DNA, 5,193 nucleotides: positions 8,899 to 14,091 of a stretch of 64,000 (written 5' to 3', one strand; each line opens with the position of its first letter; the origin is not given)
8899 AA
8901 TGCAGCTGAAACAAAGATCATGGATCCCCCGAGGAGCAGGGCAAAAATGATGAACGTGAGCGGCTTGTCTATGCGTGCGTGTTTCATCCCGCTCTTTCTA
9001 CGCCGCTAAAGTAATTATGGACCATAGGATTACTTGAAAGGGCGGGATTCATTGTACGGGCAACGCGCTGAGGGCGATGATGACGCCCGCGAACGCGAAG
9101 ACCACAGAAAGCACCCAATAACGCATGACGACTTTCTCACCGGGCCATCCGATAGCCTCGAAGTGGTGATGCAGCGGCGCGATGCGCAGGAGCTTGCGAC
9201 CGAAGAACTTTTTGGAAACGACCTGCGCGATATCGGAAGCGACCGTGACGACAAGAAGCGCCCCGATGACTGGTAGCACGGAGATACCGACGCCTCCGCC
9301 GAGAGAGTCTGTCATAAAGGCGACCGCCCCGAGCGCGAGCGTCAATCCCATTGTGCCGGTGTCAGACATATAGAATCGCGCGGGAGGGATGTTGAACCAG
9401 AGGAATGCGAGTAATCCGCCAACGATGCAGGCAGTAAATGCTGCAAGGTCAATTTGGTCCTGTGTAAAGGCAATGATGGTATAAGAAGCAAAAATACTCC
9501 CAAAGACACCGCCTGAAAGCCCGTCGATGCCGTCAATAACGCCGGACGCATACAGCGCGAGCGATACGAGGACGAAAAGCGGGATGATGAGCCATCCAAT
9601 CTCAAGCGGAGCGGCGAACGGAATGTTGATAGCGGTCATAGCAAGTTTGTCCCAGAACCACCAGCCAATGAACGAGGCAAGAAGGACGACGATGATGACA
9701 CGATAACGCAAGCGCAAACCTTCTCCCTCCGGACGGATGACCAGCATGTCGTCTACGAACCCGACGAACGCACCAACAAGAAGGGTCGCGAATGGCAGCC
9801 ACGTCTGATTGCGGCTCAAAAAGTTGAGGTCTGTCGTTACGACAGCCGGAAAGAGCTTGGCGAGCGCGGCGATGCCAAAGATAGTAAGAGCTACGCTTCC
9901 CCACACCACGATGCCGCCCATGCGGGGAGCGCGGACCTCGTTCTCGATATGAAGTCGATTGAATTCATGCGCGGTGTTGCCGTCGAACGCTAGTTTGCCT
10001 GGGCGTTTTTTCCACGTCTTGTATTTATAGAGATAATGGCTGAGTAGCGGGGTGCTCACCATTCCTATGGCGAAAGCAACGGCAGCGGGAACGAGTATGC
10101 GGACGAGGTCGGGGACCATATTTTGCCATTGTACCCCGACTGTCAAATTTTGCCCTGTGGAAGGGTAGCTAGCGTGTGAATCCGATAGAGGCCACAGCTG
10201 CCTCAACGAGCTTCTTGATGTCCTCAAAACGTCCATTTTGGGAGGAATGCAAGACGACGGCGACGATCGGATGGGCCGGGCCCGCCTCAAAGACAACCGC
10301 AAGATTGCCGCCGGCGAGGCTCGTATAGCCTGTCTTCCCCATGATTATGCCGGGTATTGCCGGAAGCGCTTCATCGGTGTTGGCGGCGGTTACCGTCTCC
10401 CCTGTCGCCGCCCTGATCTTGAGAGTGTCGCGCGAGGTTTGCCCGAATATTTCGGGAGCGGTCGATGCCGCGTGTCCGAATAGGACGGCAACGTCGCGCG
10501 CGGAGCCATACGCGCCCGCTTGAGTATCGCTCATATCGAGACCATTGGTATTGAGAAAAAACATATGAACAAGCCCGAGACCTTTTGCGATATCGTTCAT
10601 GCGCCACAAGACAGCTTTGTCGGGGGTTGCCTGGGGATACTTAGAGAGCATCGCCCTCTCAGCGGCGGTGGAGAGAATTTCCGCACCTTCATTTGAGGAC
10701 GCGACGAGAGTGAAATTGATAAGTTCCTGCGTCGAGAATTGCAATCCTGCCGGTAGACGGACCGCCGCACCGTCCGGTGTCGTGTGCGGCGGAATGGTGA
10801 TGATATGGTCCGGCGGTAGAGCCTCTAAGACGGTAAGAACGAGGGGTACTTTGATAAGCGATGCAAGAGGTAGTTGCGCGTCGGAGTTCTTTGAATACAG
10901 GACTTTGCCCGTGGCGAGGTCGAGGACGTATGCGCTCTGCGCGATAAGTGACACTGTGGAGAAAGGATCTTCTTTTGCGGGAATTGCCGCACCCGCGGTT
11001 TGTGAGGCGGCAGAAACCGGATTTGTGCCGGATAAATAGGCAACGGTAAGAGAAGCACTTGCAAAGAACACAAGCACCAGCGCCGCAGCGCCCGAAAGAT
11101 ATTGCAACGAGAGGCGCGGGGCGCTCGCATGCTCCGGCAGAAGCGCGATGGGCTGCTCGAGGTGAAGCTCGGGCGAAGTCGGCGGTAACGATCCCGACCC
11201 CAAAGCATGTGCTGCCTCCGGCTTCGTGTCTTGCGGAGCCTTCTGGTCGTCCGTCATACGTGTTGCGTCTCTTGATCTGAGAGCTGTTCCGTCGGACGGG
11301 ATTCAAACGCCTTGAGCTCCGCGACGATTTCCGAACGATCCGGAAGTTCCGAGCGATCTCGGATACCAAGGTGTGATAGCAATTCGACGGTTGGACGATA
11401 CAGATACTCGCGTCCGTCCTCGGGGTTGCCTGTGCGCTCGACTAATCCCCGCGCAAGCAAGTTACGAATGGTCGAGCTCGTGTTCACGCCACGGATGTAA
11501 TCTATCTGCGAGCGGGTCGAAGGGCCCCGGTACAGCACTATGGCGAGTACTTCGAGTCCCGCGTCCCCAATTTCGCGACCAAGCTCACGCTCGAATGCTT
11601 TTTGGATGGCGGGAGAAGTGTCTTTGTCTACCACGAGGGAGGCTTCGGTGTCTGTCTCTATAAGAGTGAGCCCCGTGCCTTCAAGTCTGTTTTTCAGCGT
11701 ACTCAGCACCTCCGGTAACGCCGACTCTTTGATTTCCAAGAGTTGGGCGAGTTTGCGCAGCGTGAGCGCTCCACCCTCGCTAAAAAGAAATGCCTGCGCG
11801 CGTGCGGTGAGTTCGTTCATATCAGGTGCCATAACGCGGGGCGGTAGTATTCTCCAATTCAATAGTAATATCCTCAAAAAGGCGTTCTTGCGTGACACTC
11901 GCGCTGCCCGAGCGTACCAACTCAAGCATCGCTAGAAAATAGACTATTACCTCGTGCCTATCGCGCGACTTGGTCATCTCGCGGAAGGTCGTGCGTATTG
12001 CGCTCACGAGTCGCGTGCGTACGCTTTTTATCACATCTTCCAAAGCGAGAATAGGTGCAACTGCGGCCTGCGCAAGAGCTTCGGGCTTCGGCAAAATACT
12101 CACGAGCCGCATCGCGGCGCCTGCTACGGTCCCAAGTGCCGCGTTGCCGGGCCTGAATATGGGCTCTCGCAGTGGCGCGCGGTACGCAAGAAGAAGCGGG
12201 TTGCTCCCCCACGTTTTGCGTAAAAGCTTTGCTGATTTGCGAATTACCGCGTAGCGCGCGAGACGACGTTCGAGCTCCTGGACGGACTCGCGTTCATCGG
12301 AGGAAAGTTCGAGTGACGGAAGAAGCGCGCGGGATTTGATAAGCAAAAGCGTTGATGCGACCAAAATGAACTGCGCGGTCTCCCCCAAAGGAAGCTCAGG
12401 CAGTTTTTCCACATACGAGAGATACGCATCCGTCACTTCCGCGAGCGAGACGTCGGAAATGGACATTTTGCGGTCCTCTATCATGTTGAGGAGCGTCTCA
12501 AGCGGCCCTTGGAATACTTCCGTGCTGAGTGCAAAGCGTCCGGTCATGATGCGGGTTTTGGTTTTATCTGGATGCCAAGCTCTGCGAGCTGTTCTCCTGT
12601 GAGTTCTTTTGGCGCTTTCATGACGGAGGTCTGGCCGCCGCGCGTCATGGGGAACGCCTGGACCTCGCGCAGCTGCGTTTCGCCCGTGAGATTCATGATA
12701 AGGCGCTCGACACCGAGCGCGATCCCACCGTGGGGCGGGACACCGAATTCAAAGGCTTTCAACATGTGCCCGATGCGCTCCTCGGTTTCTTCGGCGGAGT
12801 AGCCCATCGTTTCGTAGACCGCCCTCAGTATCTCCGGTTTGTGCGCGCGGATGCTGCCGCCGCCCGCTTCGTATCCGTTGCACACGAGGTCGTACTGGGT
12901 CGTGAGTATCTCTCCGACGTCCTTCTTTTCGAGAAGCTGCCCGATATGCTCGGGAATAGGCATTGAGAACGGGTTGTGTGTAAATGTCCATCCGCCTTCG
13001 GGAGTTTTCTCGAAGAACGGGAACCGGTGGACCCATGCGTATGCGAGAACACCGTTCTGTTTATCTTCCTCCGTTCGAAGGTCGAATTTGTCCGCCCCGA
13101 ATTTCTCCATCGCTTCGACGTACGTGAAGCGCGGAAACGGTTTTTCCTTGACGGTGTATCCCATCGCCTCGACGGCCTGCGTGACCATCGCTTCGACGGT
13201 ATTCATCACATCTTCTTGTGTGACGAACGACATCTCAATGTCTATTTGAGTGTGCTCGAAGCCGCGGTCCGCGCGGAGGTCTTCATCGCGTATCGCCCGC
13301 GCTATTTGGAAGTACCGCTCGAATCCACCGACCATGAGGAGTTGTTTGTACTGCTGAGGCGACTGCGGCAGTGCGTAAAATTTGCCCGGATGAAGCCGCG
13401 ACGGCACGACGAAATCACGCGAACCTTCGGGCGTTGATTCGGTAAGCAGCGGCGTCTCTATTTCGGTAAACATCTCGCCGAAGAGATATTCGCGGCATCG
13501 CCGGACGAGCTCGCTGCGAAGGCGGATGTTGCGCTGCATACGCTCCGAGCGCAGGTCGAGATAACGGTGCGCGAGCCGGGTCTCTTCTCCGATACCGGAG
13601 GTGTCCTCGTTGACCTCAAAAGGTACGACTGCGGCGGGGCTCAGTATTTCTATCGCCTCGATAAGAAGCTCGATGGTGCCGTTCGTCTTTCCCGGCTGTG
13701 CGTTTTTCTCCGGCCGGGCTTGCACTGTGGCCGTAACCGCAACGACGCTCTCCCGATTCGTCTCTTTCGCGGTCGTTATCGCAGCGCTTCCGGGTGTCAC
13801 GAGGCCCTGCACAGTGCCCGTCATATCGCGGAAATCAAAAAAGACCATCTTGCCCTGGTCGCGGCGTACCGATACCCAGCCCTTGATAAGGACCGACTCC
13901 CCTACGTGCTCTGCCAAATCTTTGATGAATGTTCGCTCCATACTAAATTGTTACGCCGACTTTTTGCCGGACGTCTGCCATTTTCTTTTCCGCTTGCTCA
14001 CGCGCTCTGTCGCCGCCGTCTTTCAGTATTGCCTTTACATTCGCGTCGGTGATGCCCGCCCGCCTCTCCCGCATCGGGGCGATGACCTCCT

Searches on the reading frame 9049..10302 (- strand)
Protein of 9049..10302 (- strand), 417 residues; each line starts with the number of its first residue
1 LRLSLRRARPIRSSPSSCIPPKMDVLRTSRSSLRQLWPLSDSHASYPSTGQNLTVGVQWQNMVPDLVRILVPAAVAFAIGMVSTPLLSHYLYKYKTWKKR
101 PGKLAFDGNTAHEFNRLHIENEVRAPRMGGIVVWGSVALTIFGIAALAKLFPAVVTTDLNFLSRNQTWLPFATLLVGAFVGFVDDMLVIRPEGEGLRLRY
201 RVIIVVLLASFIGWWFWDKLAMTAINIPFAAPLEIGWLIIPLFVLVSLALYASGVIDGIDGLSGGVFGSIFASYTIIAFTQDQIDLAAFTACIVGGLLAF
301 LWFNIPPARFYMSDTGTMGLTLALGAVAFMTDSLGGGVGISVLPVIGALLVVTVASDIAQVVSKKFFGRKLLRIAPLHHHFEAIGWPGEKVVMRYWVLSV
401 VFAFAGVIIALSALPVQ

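Call 79: search_protein_families(library=pfam, proteins=[window:9049-10302:-], max_evalue=0.0001)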
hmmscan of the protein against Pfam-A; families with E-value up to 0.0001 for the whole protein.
window:9049-10302:- (417 aa): 1 family
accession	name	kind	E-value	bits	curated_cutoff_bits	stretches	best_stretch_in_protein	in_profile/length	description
PF00953.26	Glycos_transf_4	-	1.5e-22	80.8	27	1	171-330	5-158/160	Glycosyl transferase family 4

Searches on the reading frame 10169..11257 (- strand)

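Call 79: search_protein_families(library=pfam, proteins=[window:10169-11257:-], max_evalue=0.0001)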
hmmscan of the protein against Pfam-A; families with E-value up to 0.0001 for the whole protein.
window:10169-11257:- (362 aa): 2 families
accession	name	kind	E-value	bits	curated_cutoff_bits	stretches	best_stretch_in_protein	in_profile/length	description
PF00768.25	Peptidase_S11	-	2.9e-23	83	27.6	1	103-337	9-236/239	D-alanyl-D-alanine carboxypeptidase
PF13354.11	Beta-lactamase2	-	2.1e-09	37.5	22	1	109-324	2-202/214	Beta-lactamase enzyme family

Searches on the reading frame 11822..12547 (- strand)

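Call 6: search_protein_families(library=pfam, proteins=[window:11822-12547:-], max_evalue=0.01)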
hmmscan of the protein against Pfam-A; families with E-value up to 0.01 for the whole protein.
window:11822-12547:- (241 aa): 1 family
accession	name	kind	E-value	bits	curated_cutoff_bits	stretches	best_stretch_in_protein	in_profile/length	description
PF02616.19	SMC_ScpA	-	1.9e-20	74.3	24.6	2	22-112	1-98/232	Segregation and condensation protein ScpA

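Call 7: search_protein_families(library=ncbifam, proteins=[window:11822-12547:-], max_evalue=0.01)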
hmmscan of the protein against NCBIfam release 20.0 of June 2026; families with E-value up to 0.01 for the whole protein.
window:11822-12547:- (241 aa): 5 families
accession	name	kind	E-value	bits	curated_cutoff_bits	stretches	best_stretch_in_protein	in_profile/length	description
NF000994.0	PRK00104.1-3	equivalog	7.8e-32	110.8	234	2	9-112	8-114/246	segregation/condensation protein A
NF000995.0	PRK00104.1-4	equivalog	8.9e-28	97.3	315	2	6-111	6-119/251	segregation/condensation protein A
NF000993.0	PRK00104.1-2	equivalog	4.1e-25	88.8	268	2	11-104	7-101/237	segregation/condensation protein A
NF000992.0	PRK00104.1-1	equivalog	8e-19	68.1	417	1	6-103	4-107/247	segregation/condensation protein A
NF001751.0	PRK00478.1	equivalog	1.5e-10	40.6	436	1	5-80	161-237/505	segregation/condensation protein A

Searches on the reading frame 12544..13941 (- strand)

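Call 6: search_protein_families(library=pfam, proteins=[window:12544-13941:-], max_evalue=0.01)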
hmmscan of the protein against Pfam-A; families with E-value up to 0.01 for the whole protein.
window:12544-13941:- (465 aa): 2 families
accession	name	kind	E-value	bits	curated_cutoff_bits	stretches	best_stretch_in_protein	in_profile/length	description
PF00152.25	tRNA-synt_2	-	8.9e-105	350.6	25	1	119-433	2-307/308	tRNA synthetases class II (D, K and N)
PF01336.31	tRNA_anti-codon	-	3.5e-14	52.9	27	1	17-100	1-75/75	OB-fold nucleic acid binding domain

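Call 7: search_protein_families(library=ncbifam, proteins=[window:12544-13941:-], max_evalue=0.01)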
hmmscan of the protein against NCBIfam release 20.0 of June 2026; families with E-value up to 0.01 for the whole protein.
window:12544-13941:- (465 aa): 15 families
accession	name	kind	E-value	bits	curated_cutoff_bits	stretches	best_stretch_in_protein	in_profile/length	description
NF001750.0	PRK00476.1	equivalog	1.1e-171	572.2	443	2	10-291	14-296/590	aspartate--tRNA ligase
TIGR00459.1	aspS_bact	equivalog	4.6e-151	504.1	373.85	2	2-294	3-294/586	aspartate--tRNA ligase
NF009460.0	PRK12820.1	equivalog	2.1e-118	396.4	1379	2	2-290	22-323/723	bifunctional aspartyl-tRNA synthetase/aspartyl/glutamyl-tRNA amidotransferase subunit C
NF003483.0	PRK05159.1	equivalog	7e-69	232.8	353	1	1-431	3-430/438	aspartate--tRNA(Asn) ligase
TIGR00458.1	aspS_nondisc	equivalog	8.5e-61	206.2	368.4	1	11-433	9-422/428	aspartate--tRNA(Asn) ligase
NF001756.1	PRK00484.1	subfamily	1.8e-38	132.5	468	1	10-434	47-486/488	lysine--tRNA ligase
TIGR00499.1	lysS_bact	equivalog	1.5e-35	122.8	427.6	2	11-266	50-299/496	lysine--tRNA ligase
NF003037.0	PRK03932.1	equivalog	2.8e-35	122.1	414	2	3-259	3-261/451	asparagine--tRNA ligase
TIGR00457.1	asnS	equivalog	5.9e-32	111.1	342.6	2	5-259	7-263/455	asparagine--tRNA ligase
NF002821.0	PRK02983.1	equivalog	1.1e-31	109.8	742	2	8-260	653-899/1102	bifunctional lysylphosphatidylglycerol synthetase/lysine--tRNA ligase LysX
NF009101.0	PRK12445.1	subfamily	2.7e-22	79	1026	2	17-278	68-333/505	lysine--tRNA ligase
TIGR00462.1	genX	equivalog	7.4e-17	61.8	286.9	2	140-283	2-144/304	EF-P lysine aminoacylase EpmA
NF005054.0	PRK06462.1-4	equivalog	5.2e-15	55.3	309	1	125-286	11-194/318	asparagine synthetase A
NF006828.0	PRK09350.1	equivalog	7.5e-14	51.7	264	2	392-434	282-324/325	elongation factor P--(R)-beta-lysine ligase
NF005052.0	PRK06462.1-1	equivalog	1.3e-13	50.8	368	1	117-435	29-348/353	asparagine synthetase A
